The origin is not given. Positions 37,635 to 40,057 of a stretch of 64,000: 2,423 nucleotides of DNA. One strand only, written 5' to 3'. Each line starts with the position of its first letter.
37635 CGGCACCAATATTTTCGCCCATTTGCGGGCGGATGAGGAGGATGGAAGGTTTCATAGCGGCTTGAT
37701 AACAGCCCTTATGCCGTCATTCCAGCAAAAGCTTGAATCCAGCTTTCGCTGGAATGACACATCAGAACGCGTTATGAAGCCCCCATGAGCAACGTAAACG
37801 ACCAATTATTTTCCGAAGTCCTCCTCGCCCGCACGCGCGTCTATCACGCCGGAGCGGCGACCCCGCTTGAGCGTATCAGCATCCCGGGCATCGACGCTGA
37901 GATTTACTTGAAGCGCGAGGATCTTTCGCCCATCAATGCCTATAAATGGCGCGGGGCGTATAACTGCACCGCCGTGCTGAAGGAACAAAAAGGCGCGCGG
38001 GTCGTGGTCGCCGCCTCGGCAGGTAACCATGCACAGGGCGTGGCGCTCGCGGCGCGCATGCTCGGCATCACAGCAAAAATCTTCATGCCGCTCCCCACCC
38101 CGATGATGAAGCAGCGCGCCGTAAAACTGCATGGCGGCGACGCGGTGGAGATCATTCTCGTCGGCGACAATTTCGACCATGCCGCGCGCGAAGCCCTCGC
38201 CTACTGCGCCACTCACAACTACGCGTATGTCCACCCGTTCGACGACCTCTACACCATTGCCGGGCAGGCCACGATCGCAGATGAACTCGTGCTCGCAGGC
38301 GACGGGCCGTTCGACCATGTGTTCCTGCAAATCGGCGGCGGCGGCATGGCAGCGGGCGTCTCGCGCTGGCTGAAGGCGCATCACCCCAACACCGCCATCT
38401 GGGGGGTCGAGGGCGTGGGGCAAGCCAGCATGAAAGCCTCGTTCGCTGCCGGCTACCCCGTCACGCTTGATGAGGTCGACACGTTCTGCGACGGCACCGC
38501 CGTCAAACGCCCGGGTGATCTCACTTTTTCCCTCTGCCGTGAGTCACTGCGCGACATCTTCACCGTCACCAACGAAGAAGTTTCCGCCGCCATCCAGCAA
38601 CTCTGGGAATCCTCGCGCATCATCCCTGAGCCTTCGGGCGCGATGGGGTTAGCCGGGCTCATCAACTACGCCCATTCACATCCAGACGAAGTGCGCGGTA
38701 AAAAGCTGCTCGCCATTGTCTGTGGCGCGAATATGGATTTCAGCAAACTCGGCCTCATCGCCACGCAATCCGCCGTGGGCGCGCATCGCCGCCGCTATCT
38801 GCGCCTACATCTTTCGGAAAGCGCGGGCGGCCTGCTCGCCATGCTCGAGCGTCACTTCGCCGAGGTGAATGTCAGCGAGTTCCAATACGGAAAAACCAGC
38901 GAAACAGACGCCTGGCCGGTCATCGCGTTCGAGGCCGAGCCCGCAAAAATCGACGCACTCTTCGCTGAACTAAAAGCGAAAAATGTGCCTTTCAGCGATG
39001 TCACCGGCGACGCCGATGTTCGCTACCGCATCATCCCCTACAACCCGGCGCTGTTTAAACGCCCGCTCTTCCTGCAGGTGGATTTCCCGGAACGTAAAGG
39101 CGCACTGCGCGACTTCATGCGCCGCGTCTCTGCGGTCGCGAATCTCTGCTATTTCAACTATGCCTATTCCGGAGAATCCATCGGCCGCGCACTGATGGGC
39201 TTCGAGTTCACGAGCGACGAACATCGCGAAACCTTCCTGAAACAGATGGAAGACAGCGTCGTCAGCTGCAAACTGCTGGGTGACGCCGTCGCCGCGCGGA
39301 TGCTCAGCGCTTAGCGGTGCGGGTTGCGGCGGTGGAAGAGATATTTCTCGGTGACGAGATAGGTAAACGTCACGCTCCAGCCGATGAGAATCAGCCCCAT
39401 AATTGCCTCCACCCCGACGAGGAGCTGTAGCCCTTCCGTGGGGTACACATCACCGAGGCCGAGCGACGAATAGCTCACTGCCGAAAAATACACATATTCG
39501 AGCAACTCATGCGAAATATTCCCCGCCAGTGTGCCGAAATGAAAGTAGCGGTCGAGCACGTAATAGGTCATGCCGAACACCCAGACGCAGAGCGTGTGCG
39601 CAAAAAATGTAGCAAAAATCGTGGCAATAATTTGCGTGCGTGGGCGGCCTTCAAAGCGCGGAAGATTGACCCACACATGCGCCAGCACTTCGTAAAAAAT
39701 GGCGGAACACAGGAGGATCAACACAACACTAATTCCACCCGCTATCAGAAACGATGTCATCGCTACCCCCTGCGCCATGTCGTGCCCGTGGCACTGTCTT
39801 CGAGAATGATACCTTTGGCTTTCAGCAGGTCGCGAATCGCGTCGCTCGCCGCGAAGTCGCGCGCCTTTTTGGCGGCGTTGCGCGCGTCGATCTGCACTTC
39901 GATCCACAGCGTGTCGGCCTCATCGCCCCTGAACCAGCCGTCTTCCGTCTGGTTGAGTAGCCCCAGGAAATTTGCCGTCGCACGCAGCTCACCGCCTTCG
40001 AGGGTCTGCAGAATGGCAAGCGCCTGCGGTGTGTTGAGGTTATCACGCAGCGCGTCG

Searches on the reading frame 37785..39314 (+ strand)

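Call 13: search_protein_families(library=pfam, proteins=[window:37785-39314:+], max_evalue=0.00001)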
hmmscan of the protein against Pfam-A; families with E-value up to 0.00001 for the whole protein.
window:37785-39314:+ (509 aa): 2 families
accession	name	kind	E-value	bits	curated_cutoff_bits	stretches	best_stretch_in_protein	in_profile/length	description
PF00291.31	PALP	-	1e-70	238.9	35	1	24-314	6-295/295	Pyridoxal-phosphate dependent enzyme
PF00585.24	Thr_dehydrat_C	-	5.7e-21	74.6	27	1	429-498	12-81/91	C-terminal regulatory domain of Threonine dehydratase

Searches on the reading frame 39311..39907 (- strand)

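Call 13: search_protein_families(library=pfam, proteins=[window:39311-39907:-], max_evalue=0.00001)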
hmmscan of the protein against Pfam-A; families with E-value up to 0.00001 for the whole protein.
window:39311-39907:- (198 aa): 1 family
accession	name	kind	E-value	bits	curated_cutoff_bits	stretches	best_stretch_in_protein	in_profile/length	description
PF07885.22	Ion_trans_2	-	3.1e-08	33.8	22.5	1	105-181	3-72/79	Ion channel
